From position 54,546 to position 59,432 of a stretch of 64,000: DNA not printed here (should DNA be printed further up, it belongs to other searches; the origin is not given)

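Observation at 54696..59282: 1528-aa Upf1-like helicase fused to a DUF559/Vsr-like endonuclease: possible single-gene defence protein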

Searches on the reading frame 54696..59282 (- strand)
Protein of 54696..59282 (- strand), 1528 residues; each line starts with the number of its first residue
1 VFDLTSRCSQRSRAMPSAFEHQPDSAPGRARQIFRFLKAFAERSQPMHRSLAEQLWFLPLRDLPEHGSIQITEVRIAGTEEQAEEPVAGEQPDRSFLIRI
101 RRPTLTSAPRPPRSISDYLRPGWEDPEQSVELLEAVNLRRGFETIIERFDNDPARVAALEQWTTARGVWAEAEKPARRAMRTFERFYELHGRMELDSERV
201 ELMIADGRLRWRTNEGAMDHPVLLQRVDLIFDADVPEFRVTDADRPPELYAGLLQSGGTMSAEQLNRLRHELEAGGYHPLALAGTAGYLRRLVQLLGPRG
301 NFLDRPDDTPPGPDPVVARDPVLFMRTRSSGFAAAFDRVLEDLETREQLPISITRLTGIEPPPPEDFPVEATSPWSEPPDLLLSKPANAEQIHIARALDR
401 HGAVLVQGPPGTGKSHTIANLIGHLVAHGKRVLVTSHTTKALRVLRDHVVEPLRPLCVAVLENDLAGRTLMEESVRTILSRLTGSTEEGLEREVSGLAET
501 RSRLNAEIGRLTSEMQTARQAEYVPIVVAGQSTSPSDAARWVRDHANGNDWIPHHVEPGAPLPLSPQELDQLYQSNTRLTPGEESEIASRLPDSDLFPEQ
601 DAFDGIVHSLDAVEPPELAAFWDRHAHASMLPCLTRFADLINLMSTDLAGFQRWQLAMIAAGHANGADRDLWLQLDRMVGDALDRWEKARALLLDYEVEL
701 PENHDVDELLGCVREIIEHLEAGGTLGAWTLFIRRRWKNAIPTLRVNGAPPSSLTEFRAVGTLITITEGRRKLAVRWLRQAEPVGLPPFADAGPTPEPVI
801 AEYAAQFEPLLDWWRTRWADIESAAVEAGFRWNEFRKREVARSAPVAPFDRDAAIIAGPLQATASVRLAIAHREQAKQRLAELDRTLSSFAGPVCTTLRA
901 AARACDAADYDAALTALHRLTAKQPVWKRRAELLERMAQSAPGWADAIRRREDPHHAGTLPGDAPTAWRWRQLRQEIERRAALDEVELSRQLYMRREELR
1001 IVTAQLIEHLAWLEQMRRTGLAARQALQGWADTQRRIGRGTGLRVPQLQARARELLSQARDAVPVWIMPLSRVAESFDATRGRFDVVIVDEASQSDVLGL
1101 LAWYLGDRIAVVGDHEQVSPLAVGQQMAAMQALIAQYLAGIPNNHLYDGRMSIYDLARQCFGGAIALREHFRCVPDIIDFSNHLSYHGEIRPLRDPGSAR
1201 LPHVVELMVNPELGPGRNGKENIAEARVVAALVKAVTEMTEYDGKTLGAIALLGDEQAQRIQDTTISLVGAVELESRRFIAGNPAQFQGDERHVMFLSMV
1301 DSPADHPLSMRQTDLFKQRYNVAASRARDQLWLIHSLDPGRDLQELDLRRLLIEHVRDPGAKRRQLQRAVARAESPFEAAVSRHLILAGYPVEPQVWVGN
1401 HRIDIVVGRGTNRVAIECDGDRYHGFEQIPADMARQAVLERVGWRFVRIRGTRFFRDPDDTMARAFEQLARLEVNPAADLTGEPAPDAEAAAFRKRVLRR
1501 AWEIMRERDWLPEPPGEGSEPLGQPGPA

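Call 4: search_protein_families(library=pfam, proteins=[window:54696-59282:-], max_evalue=1)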
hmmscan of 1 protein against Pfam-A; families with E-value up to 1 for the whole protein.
window:54696-59282:- (1528 aa): 23 families
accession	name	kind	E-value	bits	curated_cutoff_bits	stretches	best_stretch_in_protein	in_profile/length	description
PF18741.7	MTES_1575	-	1.8e-27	95.7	38.2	1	1377-1469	1-96/96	REase_MTES_1575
PF13086.12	AAA_11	-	8.6e-16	58.9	27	2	391-479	6-110/257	AAA domain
PF13604.12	AAA_30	-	1e-11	45.4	27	2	388-448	3-65/191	AAA domain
PF13245.12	AAA_19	-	1.4e-09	38.7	25.1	2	400-452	10-64/134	AAA domain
PF13087.12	AAA_12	-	7.6e-09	35.8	27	1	1165-1334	18-191/195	AAA domain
PF04480.18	DUF559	-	1.7e-05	25.1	20.6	1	1364-1468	8-107/109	Protein of unknown function (DUF559)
PF00580.27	UvrD-helicase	-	3.2e-05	24.2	23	1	391-454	5-70/271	UvrD/REP helicase N-terminal domain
PF20720.3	nSTAND3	-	6.2e-05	23.2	27.2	1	394-447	10-63/155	Novel STAND NTPase 3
PF13191.12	AAA_16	-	0.0001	23.3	32.6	1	394-512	12-124/167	AAA ATPase domain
PF05127.21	NAT10_TcmA_helicase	-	0.00058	20.2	22.7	1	406-455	2-52/176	RNA cytidine acetyltransferase NAT10/TcmA, helicase domain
PF13401.12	AAA_22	-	0.0025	18.6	27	1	400-453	4-58/130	AAA domain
PF01443.25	Viral_helicase1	-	0.0078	16.5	21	0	405-432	2-22/228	Viral superfamily 1 RNA helicase core domain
PF04851.21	ResIII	-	0.0093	16.3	22.5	1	399-440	21-64/164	Type III restriction enzyme, res subunit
PF09848.15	SLFN-g3_helicase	-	0.014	15.1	24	1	403-450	3-52/354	Schlafen group 3, DNA/RNA helicase domain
PF03308.22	MeaB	-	0.03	13.8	23.1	1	403-434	35-66/273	Methylmalonyl Co-A mutase-associated GTPase MeaB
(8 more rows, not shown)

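Call 5: search_protein_families(library=padloc, proteins=[window:54696-59282:-], max_evalue=1)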
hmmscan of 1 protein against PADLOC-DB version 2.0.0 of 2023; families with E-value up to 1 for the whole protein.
window:54696-59282:- (1528 aa): 17 families
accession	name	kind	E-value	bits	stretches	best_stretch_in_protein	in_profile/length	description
PDLC05009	PDC-S37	-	2.1e-55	186.2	2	1052-1486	902-1354/1550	-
PDLC02194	Hhe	-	1.1e-29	100.4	2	1063-1472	1360-1783/1911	-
PDLC03920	MkoA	-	4.3e-26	89.5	2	1073-1340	780-1079/1112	-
PDLC03924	MkoC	-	5.6e-25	85.6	2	1080-1337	667-944/1136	-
PDLC03921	MkoA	-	2.3e-14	50.1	3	1077-1131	1290-1345/1607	-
PDLC04140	mad8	-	1e-06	26.5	1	401-496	27-129/314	mads_8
PDLC05064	PDC-S68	-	5.4e-05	19.1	1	402-447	701-746/1273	-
PDLC01734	typeIV_RecD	-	0.00024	17.5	1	396-450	349-403/763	RecD_0_IVD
PDLC05035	PDC-S53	-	0.0013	14.8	1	404-449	513-556/900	-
PDLC03802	RTasHel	-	0.0022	14.9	1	385-449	4-69/675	DRT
PDLC04103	HerA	-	0.005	13.2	1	396-438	169-209/579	-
PDLC01439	typeIV_DinG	-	0.012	12.3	1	394-445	27-75/575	CAS-IV-A; associated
PDLC04476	PDC-M16A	-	0.014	11.8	1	402-449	26-73/691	-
PDLC04173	GajB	-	0.017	12.1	1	401-448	9-55/471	-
PDLC05065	PDC-S68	-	0.027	10.2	0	385-441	604-660/1221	-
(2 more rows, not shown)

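Call 6: search_protein_families(library=ncbifam, proteins=[window:54696-59282:-], max_evalue=1)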
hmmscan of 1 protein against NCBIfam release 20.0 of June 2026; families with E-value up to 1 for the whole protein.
window:54696-59282:- (1528 aa): 13 families
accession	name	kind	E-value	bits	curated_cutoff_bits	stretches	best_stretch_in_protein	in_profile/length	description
NF058533.1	antiphage_ProA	equivalog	3.6e-49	167.3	1500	2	1054-1492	1270-1726/1903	anti-phage protein ProA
NF042953.1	Hhe_antiphage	equivalog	2.2e-40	138.1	2000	2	1047-1478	1248-1689/1797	DUF4011 domain-containing anti-phage protein Hhe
NF040671.1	PLuB_AAA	exception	1.9e-16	58.7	999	2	390-442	820-872/1256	PLuB system helicase-like protein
TIGR00376.1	TIGR00376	hypoth_equivalog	1.9e-15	56.4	348.9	3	393-454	166-223/639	IGHMBP2 family helicase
TIGR01447.1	recD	equivalog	3e-06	26.1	310.15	2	387-450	150-217/597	exodeoxyribonuclease V subunit alpha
NF006038.0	PRK08181.1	subfamily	0.00064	19.1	317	1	398-439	104-145/271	transposase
TIGR01448.2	helicase_RecD2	equivalog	0.0007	17.8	500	1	397-446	327-376/713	SF1B family DNA helicase RecD2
TIGR01420.1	pilT_fam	subfamily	0.0017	17.6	319.1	1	397-435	118-156/343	PilT/PilU family type 4a pilus ATPase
NF038214.1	IS21_help_AAA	equivalog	0.0043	16.8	200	1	390-436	79-125/232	IS21-like element helper ATPase IstB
NF005931.1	PRK07952.1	equivalog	0.091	12.3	357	1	403-435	101-133/246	replicative helicase loader DnaC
NF009043.0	PRK12377.1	subfamily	0.13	11.9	389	1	405-437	105-137/248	ATP-binding protein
TIGR00750.1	lao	equivalog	0.18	10.9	240.75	1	403-434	36-67/300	methylmalonyl Co-A mutase-associated GTPase MeaB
NF008127.0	PRK10875.1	equivalog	0.21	10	671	1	388-458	159-232/619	exodeoxyribonuclease V subunit alpha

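Call 10: find_homologous_proteins(query=window:54696-59282:-)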
Query window:54696-59282:- (1528 aa): 5825 proteins with E <= 0.001 among 8000 candidates; the best 120 are listed.
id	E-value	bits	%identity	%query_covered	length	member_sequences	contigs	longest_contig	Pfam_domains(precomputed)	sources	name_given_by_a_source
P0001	0.0e+0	3359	100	97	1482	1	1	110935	PF04480.19,PF13087.13,PF13086.13,PF13604.13,PF13245.13,PF18741.8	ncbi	ncbi:MAG: AAA domain-containing protein [Longimicrobiales bacterium]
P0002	0.0e+0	2026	63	97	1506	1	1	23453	PF04480.19,PF13087.13,PF13086.13,PF13604.13,PF13245.13,PF18741.8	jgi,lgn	jgi:very-short-patch-repair endonuclease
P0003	0.0e+0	2017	64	97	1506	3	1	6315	PF04480.19,PF13087.13,PF13086.13,PF13604.13,PF13245.13,PF18741.8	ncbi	-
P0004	0.0e+0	2014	63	97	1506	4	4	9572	PF04480.19,PF13087.13,PF13086.13,PF13604.13,PF13245.13,PF18741.8,PF13191.13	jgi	jgi:very-short-patch-repair endonuclease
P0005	0.0e+0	2001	61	98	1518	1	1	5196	PF13087.13,PF13086.13,PF13604.13,PF13245.13,PF18741.8,PF13191.13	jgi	jgi:very-short-patch-repair endonuclease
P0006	0.0e+0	2000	63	97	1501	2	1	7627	PF13087.13,PF13086.13,PF13604.13,PF13245.13,PF18741.8,PF13191.13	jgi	jgi:very-short-patch-repair endonuclease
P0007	0.0e+0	1985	61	98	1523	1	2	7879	PF04480.19,PF13087.13,PF13086.13,PF13604.13,PF13245.13,PF18741.8,PF13191.13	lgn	-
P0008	0.0e+0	1981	61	98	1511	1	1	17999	PF04480.19,PF13087.13,PF13086.13,PF13604.13,PF13245.13,PF18741.8,PF20720.4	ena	-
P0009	0.0e+0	1975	62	97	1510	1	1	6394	PF04480.19,PF13087.13,PF13086.13,PF13604.13,PF13245.13,PF18741.8,PF20720.4,PF13191.13,PF00580.28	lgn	-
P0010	0.0e+0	1970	61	97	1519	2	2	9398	PF04480.19,PF13087.13,PF13086.13,PF13604.13,PF13245.13,PF18741.8,PF20720.4,PF00580.28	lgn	-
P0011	0.0e+0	1970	61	97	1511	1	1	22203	PF04480.19,PF13087.13,PF13086.13,PF13604.13,PF13245.13,PF18741.8,PF13191.13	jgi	jgi:very-short-patch-repair endonuclease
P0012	0.0e+0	1947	60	97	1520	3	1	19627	PF04480.19,PF13087.13,PF13086.13,PF13604.13,PF13245.13,PF18741.8,PF00580.28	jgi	-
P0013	0.0e+0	1945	60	97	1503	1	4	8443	PF04480.19,PF13087.13,PF13086.13,PF13604.13,PF13245.13,PF18741.8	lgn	-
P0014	0.0e+0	1944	59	98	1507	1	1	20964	PF04480.19,PF13087.13,PF13086.13,PF13604.13,PF13245.13,PF18741.8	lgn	-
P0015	0.0e+0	1944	59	98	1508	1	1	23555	PF04480.19,PF13087.13,PF13086.13,PF13604.13,PF13245.13,PF18741.8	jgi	jgi:very-short-patch-repair endonuclease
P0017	0.0e+0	1897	60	96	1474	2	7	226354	PF13087.13,PF13086.13,PF13604.13,PF13245.13,PF18741.8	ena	-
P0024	0.0e+0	1850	58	98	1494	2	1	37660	PF13087.13,PF13086.13,PF13604.13,PF13245.13,PF18741.8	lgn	-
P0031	0.0e+0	1823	57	98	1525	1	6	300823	PF13087.13,PF13086.13,PF13604.13,PF13245.13,PF18741.8,PF20720.4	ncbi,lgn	-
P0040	0.0e+0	1798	57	97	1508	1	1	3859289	PF13087.13,PF13086.13,PF13604.13,PF13245.13,PF18741.8,PF20720.4,PF13191.13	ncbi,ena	-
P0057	0.0e+0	1716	57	97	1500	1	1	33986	PF13087.13,PF13086.13,PF13604.13,PF13245.13,PF18741.8,PF13191.13,PF00580.28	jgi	jgi:very-short-patch-repair endonuclease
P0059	0.0e+0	1709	55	98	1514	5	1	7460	PF04480.19,PF13087.13,PF13086.13,PF13604.13,PF13245.13,PF18741.8,PF20720.4,PF00580.28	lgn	-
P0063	0.0e+0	1689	53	98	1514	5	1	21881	PF04480.19,PF13087.13,PF13086.13,PF13604.13,PF13245.13,PF18741.8,PF13191.13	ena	-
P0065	0.0e+0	1686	55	95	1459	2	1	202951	PF04480.19,PF13087.13,PF13086.13,PF13604.13,PF13245.13,PF18741.8,PF20720.4,PF13191.13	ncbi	ncbi:MAG: hypothetical protein AMXMBFR8_03190 [Nevskiales bacterium]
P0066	0.0e+0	1680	54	98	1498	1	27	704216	PF04480.19,PF13087.13,PF13086.13,PF13604.13,PF13245.13,PF18741.8,PF20720.4,PF00580.28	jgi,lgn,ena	-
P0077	0.0e+0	1635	52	98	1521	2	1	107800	PF04480.19,PF13087.13,PF13086.13,PF13604.13,PF13245.13,PF18741.8,PF20720.4,PF13191.13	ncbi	-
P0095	0.0e+0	1595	52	97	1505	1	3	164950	PF04480.19,PF13087.13,PF13086.13,PF13604.13,PF13245.13,PF18741.8,PF13191.13,PF00580.28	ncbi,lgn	ncbi:MAG: AAA domain-containing protein [Vicinamibacterales bacterium]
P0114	0.0e+0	1546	52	97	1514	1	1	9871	PF04480.19,PF13087.13,PF13086.13,PF13604.13,PF13245.13,PF18741.8,PF20720.4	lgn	-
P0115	0.0e+0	1546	52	97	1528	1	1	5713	PF13087.13,PF13086.13,PF05127.22,PF13604.13,PF13245.13,PF18741.8,PF00580.28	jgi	jgi:very-short-patch-repair endonuclease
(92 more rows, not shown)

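Call 17: find_encoding_contigs(protein=P0040, flank=10000, max_places=2)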
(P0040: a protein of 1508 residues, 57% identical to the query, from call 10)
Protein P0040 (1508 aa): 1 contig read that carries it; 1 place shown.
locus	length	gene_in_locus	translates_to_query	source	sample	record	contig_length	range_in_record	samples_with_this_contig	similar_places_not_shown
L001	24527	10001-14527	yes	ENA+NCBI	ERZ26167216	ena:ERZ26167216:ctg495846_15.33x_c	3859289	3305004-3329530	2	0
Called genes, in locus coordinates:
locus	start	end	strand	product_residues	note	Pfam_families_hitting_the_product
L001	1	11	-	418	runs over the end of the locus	PF00144:Beta-lactamase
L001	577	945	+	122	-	-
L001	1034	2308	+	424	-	-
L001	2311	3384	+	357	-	PF01297:ZnuA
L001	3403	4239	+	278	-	PF00950:ABC-3, PF01032:FecCD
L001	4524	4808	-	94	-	-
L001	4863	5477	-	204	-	-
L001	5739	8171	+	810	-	PF00069:Pkinase, PF07714:PK_Tyr_Ser-Thr, PF01636:APH (faint), PF13428:TPR_14 (faint), PF13432:TPR_16 (faint), PF00515:TPR_1 (weak), PF07719:TPR_2 (weak), PF13414:TPR_11 (weak), +7 more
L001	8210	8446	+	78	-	-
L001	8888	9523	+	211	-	-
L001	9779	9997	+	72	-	-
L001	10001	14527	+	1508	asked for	PF13086:AAA_11, PF13191:AAA_16 (weak), PF13245:AAA_19 (faint), PF13604:AAA_30 (weak), PF20720:nSTAND3 (weak), PF13087:AAA_12, PF18741:MTES_1575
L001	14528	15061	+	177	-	-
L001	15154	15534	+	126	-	-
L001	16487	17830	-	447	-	PF00144:Beta-lactamase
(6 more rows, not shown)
